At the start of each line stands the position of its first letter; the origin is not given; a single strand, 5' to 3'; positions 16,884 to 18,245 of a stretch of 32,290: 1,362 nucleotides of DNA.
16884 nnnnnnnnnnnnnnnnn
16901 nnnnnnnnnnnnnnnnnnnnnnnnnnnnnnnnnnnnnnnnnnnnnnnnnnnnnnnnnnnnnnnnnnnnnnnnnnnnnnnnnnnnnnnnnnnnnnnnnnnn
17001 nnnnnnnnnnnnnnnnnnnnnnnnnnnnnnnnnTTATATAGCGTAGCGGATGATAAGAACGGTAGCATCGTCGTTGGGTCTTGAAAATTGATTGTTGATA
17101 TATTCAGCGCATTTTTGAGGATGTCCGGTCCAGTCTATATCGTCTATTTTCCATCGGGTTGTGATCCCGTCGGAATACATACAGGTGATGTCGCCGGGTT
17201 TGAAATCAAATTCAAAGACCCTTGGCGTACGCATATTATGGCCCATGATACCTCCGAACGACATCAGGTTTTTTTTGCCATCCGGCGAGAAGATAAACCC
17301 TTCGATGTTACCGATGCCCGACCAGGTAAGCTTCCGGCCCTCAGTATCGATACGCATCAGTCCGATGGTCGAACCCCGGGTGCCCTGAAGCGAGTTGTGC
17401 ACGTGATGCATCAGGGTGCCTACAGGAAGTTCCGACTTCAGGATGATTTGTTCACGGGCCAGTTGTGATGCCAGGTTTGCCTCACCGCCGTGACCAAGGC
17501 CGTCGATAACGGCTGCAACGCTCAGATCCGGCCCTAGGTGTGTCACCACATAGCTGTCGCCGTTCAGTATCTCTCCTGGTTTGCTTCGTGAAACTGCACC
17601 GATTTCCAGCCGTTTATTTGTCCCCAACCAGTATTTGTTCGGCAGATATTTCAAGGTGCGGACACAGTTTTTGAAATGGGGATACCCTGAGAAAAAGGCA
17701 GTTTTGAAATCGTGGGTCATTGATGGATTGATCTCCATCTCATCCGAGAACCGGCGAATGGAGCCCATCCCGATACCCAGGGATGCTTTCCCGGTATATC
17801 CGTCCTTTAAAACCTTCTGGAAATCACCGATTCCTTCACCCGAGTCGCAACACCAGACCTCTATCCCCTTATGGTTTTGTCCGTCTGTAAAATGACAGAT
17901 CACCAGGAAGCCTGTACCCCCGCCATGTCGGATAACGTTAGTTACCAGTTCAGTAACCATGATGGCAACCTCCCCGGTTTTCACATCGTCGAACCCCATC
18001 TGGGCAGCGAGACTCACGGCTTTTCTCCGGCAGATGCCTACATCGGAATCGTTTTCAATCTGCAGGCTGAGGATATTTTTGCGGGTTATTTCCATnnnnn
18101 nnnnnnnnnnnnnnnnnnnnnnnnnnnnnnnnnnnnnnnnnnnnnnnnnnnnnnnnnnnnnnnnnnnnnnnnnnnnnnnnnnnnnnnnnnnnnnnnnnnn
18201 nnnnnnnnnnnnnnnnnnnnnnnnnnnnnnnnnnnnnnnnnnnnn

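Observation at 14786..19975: Stressosome-type RsbR/RsbS/RsbT operon with no sigma-factor output and three copies of the RsbT-type kinase domain in three fusion contexts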

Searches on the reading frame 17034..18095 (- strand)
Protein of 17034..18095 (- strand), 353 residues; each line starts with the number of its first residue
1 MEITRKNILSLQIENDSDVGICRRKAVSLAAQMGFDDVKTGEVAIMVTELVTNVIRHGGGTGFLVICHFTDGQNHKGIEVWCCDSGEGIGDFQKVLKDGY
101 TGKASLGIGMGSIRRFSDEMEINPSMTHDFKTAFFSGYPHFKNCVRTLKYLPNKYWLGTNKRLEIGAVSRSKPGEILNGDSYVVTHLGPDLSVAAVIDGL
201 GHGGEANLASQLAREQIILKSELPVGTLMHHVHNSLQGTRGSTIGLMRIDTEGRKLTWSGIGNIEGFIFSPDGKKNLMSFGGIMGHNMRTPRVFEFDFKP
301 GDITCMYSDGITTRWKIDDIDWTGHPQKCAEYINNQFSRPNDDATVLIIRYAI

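Call 3: search_protein_families(library=pfam, proteins=[window:17034-18095:-], max_evalue=0.01)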
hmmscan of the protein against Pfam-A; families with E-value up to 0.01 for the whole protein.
window:17034-18095:- (353 aa): 2 families
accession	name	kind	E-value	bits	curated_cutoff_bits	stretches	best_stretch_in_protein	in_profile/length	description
PF07228.17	SpoIIE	-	1.3e-13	51.8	25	1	194-350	7-190/192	Stage II sporulation protein E (SpoIIE)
PF13581.12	HATPase_c_2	-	2.1e-09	37.9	27.4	1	21-124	10-118/127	Histidine kinase-like ATPase domain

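Call 4: search_protein_families(library=ncbifam, proteins=[window:17034-18095:-], max_evalue=0.01)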
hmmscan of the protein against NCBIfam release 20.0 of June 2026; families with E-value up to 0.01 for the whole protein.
window:17034-18095:- (353 aa): 3 families
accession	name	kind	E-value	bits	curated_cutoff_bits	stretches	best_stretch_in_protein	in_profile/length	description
TIGR01925.2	spIIAB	equivalog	2.1e-10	40.7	135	1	11-125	5-123/137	anti-sigma F factor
NF041045.1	RsbA_anti_sig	subfamily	1.2e-07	31.3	210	1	14-65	186-237/303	anti-sigma factor RsbA family regulatory protein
TIGR02865.1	spore_II_E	equivalog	1e-06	27.2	490.8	1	164-312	553-708/764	stage II sporulation protein E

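Call 11: search_solved_structures(query=window:17034-18095:-, max_evalue=0.01)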
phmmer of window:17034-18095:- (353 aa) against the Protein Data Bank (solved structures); distinct sequences matched with E-value up to 0.01: 5.
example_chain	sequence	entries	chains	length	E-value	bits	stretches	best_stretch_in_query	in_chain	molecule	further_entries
3zt9_A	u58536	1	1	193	1.1e-15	61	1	161-349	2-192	Stage II sporulation protein E (SpoIIE)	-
3w40_A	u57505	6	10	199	3e-10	43.1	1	162-312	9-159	Phosphoserine phosphatase RsbX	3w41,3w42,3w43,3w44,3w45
3t91_A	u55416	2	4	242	5.5e-07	32.3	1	161-313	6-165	Stage II sporulation protein E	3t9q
5ucg_A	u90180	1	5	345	6.2e-07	32.2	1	160-313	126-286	Stage II sporulation protein E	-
5mqh_A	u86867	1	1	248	3e-06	29.9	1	162-313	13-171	Serine phosphatase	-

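Call 13: find_homologous_proteins(query=window:17034-18095:-, max_evalue=0.00001)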
Query window:17034-18095:- (353 aa): 501 proteins with E <= 0.00001 among 2506 candidates; the best 120 are listed.
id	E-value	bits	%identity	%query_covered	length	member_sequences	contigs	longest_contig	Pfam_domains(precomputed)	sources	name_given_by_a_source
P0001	1.0e-242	823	100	100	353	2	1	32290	PF13581.13,PF07228.18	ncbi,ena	-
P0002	6.6e-197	672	81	100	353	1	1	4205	PF13581.13,PF07228.18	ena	-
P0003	2.7e-195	667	79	100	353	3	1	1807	PF13581.13,PF07228.18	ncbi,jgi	jgi:anti-sigma regulatory factor (Ser/Thr protein kinase)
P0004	2.8e-195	667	79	100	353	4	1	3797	PF13581.13,PF07228.18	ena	-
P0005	8.3e-195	665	80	100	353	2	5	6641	PF13581.13,PF07228.18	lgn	-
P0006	2.3e-194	664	79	100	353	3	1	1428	PF13581.13,PF07228.18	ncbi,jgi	jgi:anti-sigma regulatory factor (Ser/Thr protein kinase)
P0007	6.5e-194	662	80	100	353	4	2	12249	PF13581.13,PF07228.18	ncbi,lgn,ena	ncbi:MAG: SpoIIE family protein phosphatase [Bacteroidota bacterium]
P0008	2.7e-192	657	80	100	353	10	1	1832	PF13581.13,PF07228.18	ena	-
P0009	6.0e-192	656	79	100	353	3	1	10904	PF13581.13,PF07228.18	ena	-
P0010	8.3e-192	655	79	100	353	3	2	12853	PF13581.13,PF07228.18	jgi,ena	-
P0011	2.6e-191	654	78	100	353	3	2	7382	PF13581.13,PF07228.18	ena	-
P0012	9.6e-191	652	77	99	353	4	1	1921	PF13581.13,PF07228.18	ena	-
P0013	4.2e-190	650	78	100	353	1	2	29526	PF13581.13,PF07228.18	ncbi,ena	ncbi:MAG: SpoIIE family protein phosphatase [Bacteroidota bacterium]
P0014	5.4e-190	649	78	100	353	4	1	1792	PF13581.13,PF07228.18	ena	-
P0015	1.1e-188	645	78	100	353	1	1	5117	PF13581.13,PF07228.18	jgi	jgi:anti-sigma regulatory factor (Ser/Thr protein kinase)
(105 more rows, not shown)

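Call 16: find_related_loci(query=A1, collection=genome_contigs, flank=8000)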
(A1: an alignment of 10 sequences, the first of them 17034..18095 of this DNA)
Query A1 (353 aa) in genome_contigs; peptide patterns used: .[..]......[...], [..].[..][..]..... (x = any residue, [..] = any of these).
599 stretches matched a pattern (row limit reached: there are more); 366 encode a relative of the query (tblastn E <= 1e-3); the best 80 are kept; 80 distinct loci.
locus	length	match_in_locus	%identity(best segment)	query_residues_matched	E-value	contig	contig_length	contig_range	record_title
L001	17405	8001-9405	81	1-353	0e+0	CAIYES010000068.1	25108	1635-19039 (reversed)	MAG: uncultured Bacteroidales bacterium isolate Kiruna2_bin-1621 genome assembly, contig: bin-1621:068/574, whole genome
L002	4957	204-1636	79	1-353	0e+0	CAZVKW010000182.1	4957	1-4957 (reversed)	MAG TPA_asm: uncultured Lentimicrobiaceae bacterium isolate SRP272421_co2_10 genome assembly, contig: NODE_71357_length_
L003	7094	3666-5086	80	1-352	0e+0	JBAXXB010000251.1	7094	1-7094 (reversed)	MAG: Bacteroidota bacterium isolate ELA728 MAG728_251, whole genome shotgun sequence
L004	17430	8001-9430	78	1-353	0e+0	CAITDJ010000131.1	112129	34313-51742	MAG: uncultured Bacteroidetes bacterium isolate Loclat_bin-05130 genome assembly, contig: bin-05130:131/155, whole genom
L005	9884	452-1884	79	1-353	0e+0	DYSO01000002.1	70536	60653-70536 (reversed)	MAG TPA_asm: Draconibacterium orientale isolate SulCav_PC08_3_10_45_10 SulCav_PC08-3_70_length_70536_cov_6.080149, whole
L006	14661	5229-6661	77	1-353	0e+0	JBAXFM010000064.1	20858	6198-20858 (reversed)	MAG: Bacteroidota bacterium isolate ELA271 MAG271_64, whole genome shotgun sequence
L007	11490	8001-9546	76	1-353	0e+0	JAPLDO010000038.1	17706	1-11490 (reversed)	MAG: Bacteroidetes bacterium isolate LacPavin_0920_WC90_MAG_43_10 LacPavin_0920_WC90_scaffold_1694098, whole genome shot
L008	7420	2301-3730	76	1-353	0e+0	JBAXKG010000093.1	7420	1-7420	MAG: Bacteroidota bacterium isolate ELA395 MAG395_93, whole genome shotgun sequence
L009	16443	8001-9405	67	1-351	7e-171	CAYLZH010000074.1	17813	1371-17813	MAG TPA_asm: uncultured Bacteroidales bacterium isolate SRP167671_co1_154 genome assembly, contig: NODE_3665_length_1781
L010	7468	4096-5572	65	1-352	1e-161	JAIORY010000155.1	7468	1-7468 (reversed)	MAG: Bacteroidales bacterium isolate SMBSF30 20075_Bin_4_contigs_1_c_000000000856, whole genome shotgun sequence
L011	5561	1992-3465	63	1-352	4e-163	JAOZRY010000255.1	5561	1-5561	MAG: Bacteroidales bacterium isolate GMC6.maxbin2.173_sub GMC6_21846_length_5561_cov_12.800036, whole genome shotgun seq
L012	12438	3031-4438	60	1-353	2e-156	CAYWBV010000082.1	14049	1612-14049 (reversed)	MAG TPA_asm: uncultured Maribellus sp. isolate SRP294416_co1_256 genome assembly, contig: NODE_9164_length_14049_cov_10.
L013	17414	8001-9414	62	1-353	2e-153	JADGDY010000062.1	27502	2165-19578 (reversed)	MAG: Bacteroidales bacterium isolate BB22 NODE_1636_length_27502_cov_4.390870, whole genome shotgun sequence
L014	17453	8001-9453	61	1-353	1e-153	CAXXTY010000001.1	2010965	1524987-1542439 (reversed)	MAG: uncultured Draconibacterium sp. isolate 3c847d08-3f02-4ba9-864e-608bed6ae1c3 genome assembly, contig: contig_1, who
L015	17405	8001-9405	61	1-353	2e-152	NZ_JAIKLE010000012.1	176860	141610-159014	Maribellus maritimus strain 5E3 scaffold_12_length=176861, whole genome shotgun sequence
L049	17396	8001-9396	31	10-349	5e-46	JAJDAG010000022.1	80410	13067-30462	MAG: candidate division KSB1 bacterium isolate OFTM72 OFTM72_21, whole genome shotgun sequence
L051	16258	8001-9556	32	6-348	1e-45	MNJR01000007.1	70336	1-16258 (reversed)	MAG: Acidobacteria bacterium 13_1_20CM_3_53_8 13_1_20cm_3_scaffold_13, whole genome shotgun sequence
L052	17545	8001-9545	31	6-350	1e-45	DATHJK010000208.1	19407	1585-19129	MAG TPA_asm: Pyrinomonadaceae bacterium isolate SMAG_U12550 k141_211124, whole genome shotgun sequence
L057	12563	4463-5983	31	10-350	2e-42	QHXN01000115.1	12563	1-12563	MAG: Acidobacteria bacterium isolate gp4 AA19 14_0903_12_40cm_200_scaffold_1452_curated, whole genome shotgun sequence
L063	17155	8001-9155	30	6-349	6e-39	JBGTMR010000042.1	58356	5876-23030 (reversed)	MAG: Pyrinomonadaceae bacterium isolate JTS-RE369 k141_4712172, whole genome shotgun sequence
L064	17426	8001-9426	29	3-350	2e-37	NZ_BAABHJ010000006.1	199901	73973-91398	Actinoallomurus liliacearum strain JCM 17938 sequence06, whole genome shotgun sequence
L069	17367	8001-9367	28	10-350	1e-35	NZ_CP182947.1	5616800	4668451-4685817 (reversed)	Piscinibacter sakaiensis strain 201-F6 chromosome, complete genome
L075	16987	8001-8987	26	11-351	2e-34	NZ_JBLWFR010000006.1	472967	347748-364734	Noviherbaspirillum sp. ST9 ST-9_scaffold6, whole genome shotgun sequence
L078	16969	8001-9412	29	3-350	1e-33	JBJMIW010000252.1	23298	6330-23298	MAG: Actinoallomurus sp. isolate H3_16_all_fractions_conc_3_70_0 k255_4481805, whole genome shotgun sequence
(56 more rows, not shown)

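Call 46: search_protein_families(library=pfam, proteins=[L051:11059-12465:+, L057:7436-8908:+, L063:10875-12290:+, L012:7209-8663:+, L014:12350-13777:+, L015:11213-12322:+, L052:11017-11655:+, L069:11107-11946:+, L049:9411-10844:+, L075:8984-11611:+], max_evalue=0.0001)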
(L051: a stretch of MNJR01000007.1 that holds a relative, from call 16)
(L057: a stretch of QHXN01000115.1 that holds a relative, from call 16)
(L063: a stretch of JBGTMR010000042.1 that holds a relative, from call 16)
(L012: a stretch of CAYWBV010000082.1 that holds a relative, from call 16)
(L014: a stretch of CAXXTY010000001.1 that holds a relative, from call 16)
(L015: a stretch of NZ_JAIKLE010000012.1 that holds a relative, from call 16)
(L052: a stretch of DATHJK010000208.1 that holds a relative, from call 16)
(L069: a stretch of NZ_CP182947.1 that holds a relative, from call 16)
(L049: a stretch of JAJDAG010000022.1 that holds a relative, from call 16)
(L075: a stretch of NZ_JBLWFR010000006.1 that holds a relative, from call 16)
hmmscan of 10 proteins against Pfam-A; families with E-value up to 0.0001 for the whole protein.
L051:11059-12465:+ (468 aa): 3 families
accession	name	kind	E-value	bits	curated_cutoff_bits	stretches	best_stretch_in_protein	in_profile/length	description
PF08245.18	Mur_ligase_M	-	4.9e-25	89.1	24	1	108-298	1-200/200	Mur ligase middle domain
PF02875.26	Mur_ligase_C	-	1.1e-17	65.5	28.4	1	320-453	1-127/127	Mur ligase, glutamate ligase domain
PF01225.30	Mur_ligase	-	5.6e-15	55.9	21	1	2-94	1-86/95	Mur ligase family, catalytic domain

L057:7436-8908:+ (490 aa): 3 families
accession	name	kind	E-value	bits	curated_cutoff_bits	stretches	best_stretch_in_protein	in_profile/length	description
PF08245.18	Mur_ligase_M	-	1e-21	78.3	24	1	126-317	1-200/200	Mur ligase middle domain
PF02875.26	Mur_ligase_C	-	5e-19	69.8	28.4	1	339-472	1-127/127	Mur ligase, glutamate ligase domain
PF01225.30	Mur_ligase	-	1.5e-17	64.2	21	1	20-114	1-88/95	Mur ligase family, catalytic domain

L063:10875-12290:+ (471 aa): 3 families
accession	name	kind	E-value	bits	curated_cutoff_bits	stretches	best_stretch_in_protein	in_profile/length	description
PF08245.18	Mur_ligase_M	-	4.9e-23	82.6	24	1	109-298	2-200/200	Mur ligase middle domain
PF02875.26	Mur_ligase_C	-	5.8e-20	72.8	28.4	1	320-454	1-127/127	Mur ligase, glutamate ligase domain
PF01225.30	Mur_ligase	-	2.1e-17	63.7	21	1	2-94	1-86/95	Mur ligase family, catalytic domain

L012:7209-8663:+ (484 aa): 2 families
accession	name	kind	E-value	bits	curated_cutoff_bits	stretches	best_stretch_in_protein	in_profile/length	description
PF01875.22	Memo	-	8.9e-52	176.4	27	1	27-295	4-267/269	Memo-like protein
PF01871.22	AMMECR1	-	2.9e-42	144.5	25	1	318-481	3-168/168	AMMECR1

L014:12350-13777:+ (475 aa): 2 families
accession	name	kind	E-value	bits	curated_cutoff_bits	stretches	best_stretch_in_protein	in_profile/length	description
PF01875.22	Memo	-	1e-55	189.3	27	1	13-286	1-267/269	Memo-like protein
PF01871.22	AMMECR1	-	4.5e-45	153.6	25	1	308-472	2-167/168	AMMECR1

L015:11213-12322:+ (369 aa): 5 families
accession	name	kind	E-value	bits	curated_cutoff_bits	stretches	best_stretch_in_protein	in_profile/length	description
PF00072.30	Response_reg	-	4.7e-31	107.7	30.2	1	14-126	1-111/111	Response regulator receiver domain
PF02518.31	HATPase_c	-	1.5e-25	90.2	26.4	1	258-368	2-110/111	Histidine kinase-, DNA gyrase B-, and HSP90-like ATPase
PF00512.31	HisKA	-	1e-08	35.6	26.9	1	145-212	2-66/66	His Kinase A (phospho-acceptor) domain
PF13581.12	HATPase_c_2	-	1.7e-05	25.3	27.4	1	261-363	31-125/127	Histidine kinase-like ATPase domain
PF23198.2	PDE8A_N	-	3e-05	24.4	29.6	1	25-98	24-98/147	PDE8A-like, N-terminal domain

L052:11017-11655:+ (212 aa): 0 families

L069:11107-11946:+ (279 aa): 0 families

L049:9411-10844:+ (477 aa): 2 families
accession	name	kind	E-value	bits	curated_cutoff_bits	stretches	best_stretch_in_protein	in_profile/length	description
PF00563.25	EAL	-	2.4e-80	269.8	31.3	1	226-461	2-236/236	EAL domain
PF00990.26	GGDEF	-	6.9e-54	182.4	23.8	1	49-205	1-160/161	Diguanylate cyclase, GGDEF domain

L075:8984-11611:+ (875 aa): 7 families
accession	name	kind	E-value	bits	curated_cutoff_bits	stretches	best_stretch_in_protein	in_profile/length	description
PF00563.25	EAL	-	1.4e-68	231.2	31.3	1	629-863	2-235/236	EAL domain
PF00990.26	GGDEF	-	6.8e-33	114.1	23.8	1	452-606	1-157/161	Diguanylate cyclase, GGDEF domain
PF13185.12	GAF_2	-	7.6e-19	68.7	28.6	1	300-439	5-135/136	GAF domain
PF08448.16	PAS_4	-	1.2e-12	48.5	23.1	1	164-270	3-109/110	PAS fold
PF01590.32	GAF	-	5.1e-11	43.7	22.4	1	356-439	49-133/133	GAF domain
PF08673.15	RsbU_N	-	4.7e-05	23.9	25.5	1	44-124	2-73/75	Phosphoserine phosphatase RsbU, N-terminal domain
PF13492.12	GAF_3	-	5.2e-05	24.1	27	0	358-440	55-128/129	GAF domain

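Call 57: search_protein_families(library=pfam, proteins=[L064:9198-11279:+, L078:9436-11157:+], max_evalue=0.001)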
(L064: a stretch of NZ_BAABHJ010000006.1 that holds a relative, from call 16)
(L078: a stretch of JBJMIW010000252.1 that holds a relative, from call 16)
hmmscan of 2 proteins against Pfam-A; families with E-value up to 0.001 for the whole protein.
L064:9198-11279:+ (693 aa): 3 families
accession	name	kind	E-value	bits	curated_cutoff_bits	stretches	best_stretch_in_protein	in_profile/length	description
PF07228.17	SpoIIE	-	4.8e-43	147.8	25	1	484-667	1-190/192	Stage II sporulation protein E (SpoIIE)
PF13185.12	GAF_2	-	1.4e-08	35.4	28.6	1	338-429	45-136/136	GAF domain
PF01590.32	GAF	-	9.8e-08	33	22.4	1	323-428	21-133/133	GAF domain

L078:9436-11157:+ (573 aa): 3 families
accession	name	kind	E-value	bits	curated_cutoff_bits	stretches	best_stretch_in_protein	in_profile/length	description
PF07228.17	SpoIIE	-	6.2e-45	154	25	1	364-547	1-190/192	Stage II sporulation protein E (SpoIIE)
PF13185.12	GAF_2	-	1.4e-06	29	28.6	1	157-309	7-136/136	GAF domain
PF01590.32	GAF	-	7.5e-05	23.7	22.4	1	225-308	52-133/133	GAF domain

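Call 63: list_cluster_members(proteins=[window:17034-18095:-, window:14786-17068:-, window:18927-19607:-])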
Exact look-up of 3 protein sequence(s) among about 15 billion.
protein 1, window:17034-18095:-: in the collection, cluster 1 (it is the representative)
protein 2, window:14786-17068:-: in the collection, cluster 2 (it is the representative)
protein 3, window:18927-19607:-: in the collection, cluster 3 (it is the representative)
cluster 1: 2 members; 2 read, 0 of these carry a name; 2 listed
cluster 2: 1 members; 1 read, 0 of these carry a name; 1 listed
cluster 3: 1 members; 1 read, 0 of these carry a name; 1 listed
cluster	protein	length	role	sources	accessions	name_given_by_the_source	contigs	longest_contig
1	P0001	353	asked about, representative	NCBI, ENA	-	-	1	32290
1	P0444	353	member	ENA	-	-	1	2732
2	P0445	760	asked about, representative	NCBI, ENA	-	-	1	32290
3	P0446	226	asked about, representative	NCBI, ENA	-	-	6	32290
